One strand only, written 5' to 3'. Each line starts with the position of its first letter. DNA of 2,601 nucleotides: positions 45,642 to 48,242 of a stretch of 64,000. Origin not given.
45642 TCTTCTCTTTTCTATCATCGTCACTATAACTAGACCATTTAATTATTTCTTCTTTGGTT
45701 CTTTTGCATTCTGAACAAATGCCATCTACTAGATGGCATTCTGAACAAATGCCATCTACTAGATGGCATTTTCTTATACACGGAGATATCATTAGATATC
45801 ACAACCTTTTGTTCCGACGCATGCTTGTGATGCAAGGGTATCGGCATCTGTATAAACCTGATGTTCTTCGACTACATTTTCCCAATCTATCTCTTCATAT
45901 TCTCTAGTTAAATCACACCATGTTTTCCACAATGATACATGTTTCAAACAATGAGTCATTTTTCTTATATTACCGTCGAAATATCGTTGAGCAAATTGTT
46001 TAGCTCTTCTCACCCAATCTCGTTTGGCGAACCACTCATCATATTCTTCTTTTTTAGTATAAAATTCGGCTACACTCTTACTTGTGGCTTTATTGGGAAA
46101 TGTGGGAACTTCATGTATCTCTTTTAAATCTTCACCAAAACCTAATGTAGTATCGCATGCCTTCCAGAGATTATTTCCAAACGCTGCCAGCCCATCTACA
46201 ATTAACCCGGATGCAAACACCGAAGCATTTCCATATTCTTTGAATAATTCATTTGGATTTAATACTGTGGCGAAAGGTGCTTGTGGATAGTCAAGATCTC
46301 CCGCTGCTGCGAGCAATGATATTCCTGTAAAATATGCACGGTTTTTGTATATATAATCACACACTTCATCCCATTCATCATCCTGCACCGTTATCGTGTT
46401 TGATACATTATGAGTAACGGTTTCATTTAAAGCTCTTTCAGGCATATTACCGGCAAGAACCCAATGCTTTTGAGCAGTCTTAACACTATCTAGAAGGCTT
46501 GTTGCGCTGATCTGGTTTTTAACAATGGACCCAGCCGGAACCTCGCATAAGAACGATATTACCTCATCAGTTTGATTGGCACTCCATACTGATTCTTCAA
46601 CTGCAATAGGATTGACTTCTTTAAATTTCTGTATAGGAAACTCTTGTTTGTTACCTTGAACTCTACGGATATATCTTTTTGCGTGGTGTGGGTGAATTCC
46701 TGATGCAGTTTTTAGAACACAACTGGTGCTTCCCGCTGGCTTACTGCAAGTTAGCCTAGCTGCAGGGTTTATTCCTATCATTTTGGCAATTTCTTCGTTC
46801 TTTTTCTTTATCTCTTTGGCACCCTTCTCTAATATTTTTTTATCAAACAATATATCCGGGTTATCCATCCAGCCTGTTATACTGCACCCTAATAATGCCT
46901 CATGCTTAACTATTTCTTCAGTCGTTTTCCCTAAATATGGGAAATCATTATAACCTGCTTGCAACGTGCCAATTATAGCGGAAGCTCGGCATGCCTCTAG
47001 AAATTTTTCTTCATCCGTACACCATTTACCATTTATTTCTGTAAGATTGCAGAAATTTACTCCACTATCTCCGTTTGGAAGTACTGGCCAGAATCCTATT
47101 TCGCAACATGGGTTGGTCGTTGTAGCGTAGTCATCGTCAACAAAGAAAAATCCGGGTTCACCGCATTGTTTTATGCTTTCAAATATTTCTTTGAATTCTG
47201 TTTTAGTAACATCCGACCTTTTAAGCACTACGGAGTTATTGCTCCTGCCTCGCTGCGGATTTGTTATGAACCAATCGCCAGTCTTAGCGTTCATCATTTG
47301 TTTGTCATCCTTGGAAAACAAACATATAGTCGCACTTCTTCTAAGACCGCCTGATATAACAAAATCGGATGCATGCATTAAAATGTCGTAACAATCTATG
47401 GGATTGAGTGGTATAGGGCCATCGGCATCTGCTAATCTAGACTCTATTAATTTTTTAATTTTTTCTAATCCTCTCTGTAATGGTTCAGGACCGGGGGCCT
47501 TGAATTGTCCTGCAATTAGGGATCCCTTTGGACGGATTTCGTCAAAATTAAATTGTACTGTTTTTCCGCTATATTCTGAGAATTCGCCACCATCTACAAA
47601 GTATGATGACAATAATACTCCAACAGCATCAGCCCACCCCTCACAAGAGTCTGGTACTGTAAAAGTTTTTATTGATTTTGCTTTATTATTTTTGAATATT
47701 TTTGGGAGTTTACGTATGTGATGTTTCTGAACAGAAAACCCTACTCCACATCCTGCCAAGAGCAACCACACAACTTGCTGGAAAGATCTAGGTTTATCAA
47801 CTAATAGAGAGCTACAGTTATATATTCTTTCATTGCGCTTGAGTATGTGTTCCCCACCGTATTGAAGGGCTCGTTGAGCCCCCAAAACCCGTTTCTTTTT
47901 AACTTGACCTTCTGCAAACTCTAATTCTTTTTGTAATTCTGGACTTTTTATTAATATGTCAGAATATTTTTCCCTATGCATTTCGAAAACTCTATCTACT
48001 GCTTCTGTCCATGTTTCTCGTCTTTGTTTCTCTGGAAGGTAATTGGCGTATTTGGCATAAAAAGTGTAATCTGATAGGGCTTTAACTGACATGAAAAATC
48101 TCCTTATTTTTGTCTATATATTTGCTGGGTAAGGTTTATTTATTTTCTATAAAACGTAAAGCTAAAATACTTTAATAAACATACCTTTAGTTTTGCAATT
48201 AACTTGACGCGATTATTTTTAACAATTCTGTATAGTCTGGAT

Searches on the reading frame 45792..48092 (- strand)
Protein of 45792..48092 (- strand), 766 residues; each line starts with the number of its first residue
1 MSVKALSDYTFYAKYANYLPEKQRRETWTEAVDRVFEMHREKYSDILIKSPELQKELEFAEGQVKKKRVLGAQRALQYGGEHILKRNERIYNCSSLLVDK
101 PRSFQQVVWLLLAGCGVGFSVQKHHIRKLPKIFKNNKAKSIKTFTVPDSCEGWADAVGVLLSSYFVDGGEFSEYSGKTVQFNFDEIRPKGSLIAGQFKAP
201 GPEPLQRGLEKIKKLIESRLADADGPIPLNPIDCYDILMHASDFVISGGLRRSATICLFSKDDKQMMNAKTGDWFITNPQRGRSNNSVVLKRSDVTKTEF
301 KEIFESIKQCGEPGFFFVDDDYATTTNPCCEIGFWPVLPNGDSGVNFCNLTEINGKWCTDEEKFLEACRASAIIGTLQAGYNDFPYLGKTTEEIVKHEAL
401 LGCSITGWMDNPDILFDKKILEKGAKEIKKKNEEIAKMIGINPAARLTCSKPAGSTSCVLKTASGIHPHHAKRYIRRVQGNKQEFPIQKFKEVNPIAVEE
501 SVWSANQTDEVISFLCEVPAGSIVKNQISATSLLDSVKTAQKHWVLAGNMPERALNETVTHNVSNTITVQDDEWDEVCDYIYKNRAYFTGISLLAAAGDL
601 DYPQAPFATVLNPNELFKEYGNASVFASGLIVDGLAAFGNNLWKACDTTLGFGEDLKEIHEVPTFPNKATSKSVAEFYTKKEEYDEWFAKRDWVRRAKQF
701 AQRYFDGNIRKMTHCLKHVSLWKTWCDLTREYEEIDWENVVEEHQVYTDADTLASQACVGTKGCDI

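Call 13: search_protein_families(library=pfam, proteins=[window:45792-48092:-])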
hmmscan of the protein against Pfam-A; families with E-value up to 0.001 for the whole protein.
window:45792-48092:- (766 aa): 3 families
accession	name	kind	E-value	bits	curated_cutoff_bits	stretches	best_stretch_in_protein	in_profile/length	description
PF02867.20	Ribonuc_red_lgC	-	1.6e-07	30.8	23.9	0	446-499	382-428/523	Ribonucleotide reductase, barrel domain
PF21995.1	RNR-II_ins_dom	-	0.00019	22.1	27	0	139-215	32-106/107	B12-dependent ribonucleotide reductase, insertion domain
PF17975.6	RNR_Alpha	-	0.00038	21.4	26.4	0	4-39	18-53/101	Ribonucleotide reductase alpha domain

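Call 16: search_dna_similar(query=window:45792-48092:-, collection=phages, mode=protein, max_rows=15)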
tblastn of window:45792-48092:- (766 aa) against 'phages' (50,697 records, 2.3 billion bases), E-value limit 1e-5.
Records with a match: 745; places in all: 745; records where one place covers at least 80% of the query: 2.
Best place of each record, by identity: <60% 745.
By first word of the organism name: Mycobacterium 341; Streptomyces 208; Rhodococcus 45; Gordonia 26; Roseobacter 22; Pseudomonas 15; Thermus 13; Nodularia 9; Sinorhizobium 8; Synechococcus 8; and 23 more.
By host as written in the record: Mycobacterium smegmatis mc2 155 259; Streptomyces griseus ATCC 10137 59; Streptomyces lividans JI 1326 53; Rhodococcus erythropolis RIA 643 37; Mycobacterium smegmatis mc#155 33; - 29; Gordonia terrae 3612 23; Mycobacterium smegmatis mc2155 14; and 94 more.
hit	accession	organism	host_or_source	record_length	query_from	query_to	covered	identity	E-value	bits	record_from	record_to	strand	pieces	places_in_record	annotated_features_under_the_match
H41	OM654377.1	Pseudaeromonas phage vB_PpeM_ KLEP7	Pseudaeromonas pectinilytica strain ...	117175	4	760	99%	49.9%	9e-108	705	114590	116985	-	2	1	ribonucleoside triphosphate reductase (x2)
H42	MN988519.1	Rhizobium phage RHph_I1_18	Rhizobium phaseoli I1_18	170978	7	766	99%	47.8%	0e+0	667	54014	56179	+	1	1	ribonucleoside-triphosphate reductase protein | putative homing endonuclease protein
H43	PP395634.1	Microcystis phage Mel-JY01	Microcystis elabens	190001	1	610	80%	42.7%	2e-133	443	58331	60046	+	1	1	hypothetical protein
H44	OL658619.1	Oceanospirillum phage vB_OsaM_PD0307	Oceanospirillum sanctuarii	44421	2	607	79%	40.6%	6e-115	389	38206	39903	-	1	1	recombinase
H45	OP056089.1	Vibrio phage vB_VpaM_VPs20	Vibrio parahaemolyticus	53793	4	610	79%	38.7%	5e-97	336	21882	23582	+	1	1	recombinase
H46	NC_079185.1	Vibrio phage vB_VpaM_VPs20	Vibrio parahaemolyticus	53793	4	610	79%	38.7%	5e-97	336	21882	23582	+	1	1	recombinase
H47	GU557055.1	Puniceispirillum phage HMO-2011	Candidatus Puniceispirillum marinum ...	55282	8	610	79%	33.1%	2e-70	258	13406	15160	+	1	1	adenosylcobalamin-dependent ribonucleoside-triphosphate reductase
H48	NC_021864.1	Puniceispirillum phage HMO-2011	Candidatus Puniceispirillum marinum ...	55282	8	610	79%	33.1%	2e-70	258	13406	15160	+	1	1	ribonucleotide reductase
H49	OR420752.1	Roseobacter phage CRP-403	Paracoccaceae bacterium strain FZCC0037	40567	7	610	79%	32.6%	3e-78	281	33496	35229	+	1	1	ribonucleotide reductase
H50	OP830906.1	Methylophilales phage MEP401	Methylophilales bacterium FZCC0133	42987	13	619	79%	32.0%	1e-67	249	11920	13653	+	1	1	ribonucleotide reductase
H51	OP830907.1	Methylophilales phage MEP402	Methylophilales bacterium FZCC0133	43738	13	619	79%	32.0%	3e-67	248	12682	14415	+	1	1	putative ribonucleotide reductase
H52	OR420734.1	Roseobacter phage CRP-804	Paracoccaceae bacterium strain FZCC0196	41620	7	610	79%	32.0%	3e-70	257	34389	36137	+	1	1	hypothetical protein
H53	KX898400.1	Pseudomonas phage JG054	Pseudomonas aeruginosa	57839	9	616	79%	31.5%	4e-74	269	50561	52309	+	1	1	rtpR: adenosylcobalamin-dependent ribonucleoside-triphosphate reductase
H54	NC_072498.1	Pseudomonas phage JG054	Pseudomonas aeruginosa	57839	9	616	79%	31.5%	4e-74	269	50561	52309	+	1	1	rtpR: adenosylcobalamin-dependent ribonucleoside-triphosphate reductase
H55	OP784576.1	Pseudomonas phage pPA-3099-2aT.3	Pseudomonas aeruginosa 3099-2aT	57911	9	616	79%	31.5%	5e-74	268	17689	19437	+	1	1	hypothetical protein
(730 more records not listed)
